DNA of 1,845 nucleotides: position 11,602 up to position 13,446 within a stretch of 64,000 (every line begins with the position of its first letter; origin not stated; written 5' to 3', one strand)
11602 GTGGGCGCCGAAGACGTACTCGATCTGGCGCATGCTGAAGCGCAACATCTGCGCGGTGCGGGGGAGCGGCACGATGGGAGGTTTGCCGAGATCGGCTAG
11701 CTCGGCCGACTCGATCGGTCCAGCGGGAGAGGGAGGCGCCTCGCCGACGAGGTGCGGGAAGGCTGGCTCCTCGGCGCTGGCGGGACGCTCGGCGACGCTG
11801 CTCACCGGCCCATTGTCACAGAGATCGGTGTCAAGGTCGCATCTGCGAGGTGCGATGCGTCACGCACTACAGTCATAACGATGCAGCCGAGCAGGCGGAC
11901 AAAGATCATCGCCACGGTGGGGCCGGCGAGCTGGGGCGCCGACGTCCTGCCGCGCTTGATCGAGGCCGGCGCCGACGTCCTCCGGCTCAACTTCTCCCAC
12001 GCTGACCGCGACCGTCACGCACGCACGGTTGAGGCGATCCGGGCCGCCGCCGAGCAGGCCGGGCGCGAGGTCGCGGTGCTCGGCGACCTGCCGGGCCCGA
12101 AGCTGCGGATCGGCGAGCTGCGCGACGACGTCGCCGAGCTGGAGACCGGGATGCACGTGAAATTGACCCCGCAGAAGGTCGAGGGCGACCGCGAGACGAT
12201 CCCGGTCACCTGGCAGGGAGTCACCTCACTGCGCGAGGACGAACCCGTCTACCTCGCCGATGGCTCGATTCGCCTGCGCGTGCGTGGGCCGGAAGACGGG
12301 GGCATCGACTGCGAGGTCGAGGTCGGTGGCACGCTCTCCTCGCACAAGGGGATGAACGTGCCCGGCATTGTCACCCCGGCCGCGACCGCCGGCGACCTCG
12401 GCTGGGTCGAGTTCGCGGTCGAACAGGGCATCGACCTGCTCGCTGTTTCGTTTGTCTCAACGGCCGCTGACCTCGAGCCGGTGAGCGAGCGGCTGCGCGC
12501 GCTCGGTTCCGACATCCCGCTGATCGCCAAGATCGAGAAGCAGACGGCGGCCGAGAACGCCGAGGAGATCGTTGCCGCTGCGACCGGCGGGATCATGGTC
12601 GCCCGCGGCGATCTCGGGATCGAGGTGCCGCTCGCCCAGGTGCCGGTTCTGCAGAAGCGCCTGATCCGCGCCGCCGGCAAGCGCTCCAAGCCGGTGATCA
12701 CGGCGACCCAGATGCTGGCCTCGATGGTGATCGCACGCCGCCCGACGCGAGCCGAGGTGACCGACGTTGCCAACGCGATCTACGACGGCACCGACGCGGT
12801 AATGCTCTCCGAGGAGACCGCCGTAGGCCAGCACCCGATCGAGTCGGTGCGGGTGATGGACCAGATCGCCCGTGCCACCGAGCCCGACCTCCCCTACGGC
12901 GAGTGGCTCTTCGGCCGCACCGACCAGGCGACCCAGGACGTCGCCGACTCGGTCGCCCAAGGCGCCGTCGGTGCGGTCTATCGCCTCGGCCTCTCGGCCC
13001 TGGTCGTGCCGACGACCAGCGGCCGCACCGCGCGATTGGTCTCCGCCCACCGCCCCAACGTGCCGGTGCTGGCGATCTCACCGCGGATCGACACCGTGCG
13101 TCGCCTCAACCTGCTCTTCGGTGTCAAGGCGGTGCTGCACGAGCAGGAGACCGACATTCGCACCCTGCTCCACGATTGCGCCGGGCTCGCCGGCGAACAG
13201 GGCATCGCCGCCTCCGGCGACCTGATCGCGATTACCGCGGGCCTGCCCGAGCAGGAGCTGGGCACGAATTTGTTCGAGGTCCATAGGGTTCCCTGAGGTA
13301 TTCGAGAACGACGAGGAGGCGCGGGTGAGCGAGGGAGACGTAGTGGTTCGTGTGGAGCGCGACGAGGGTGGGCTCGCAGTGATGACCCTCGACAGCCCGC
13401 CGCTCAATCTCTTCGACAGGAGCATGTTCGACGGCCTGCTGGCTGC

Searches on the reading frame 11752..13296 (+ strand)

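Call 10: search_protein_families(library=pfam, proteins=[window:11752-13296:+], max_evalue=0.001)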
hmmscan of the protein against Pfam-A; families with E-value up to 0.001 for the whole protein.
window:11752-13296:+ (514 aa): 2 families
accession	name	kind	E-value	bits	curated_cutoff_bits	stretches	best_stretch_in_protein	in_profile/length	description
PF00224.27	PK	-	2.1e-95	320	30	1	48-366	2-328/328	Pyruvate kinase, barrel domain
PF02887.21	PK_C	-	3.6e-25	88.7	28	1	399-511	1-114/114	Pyruvate kinase, alpha/beta domain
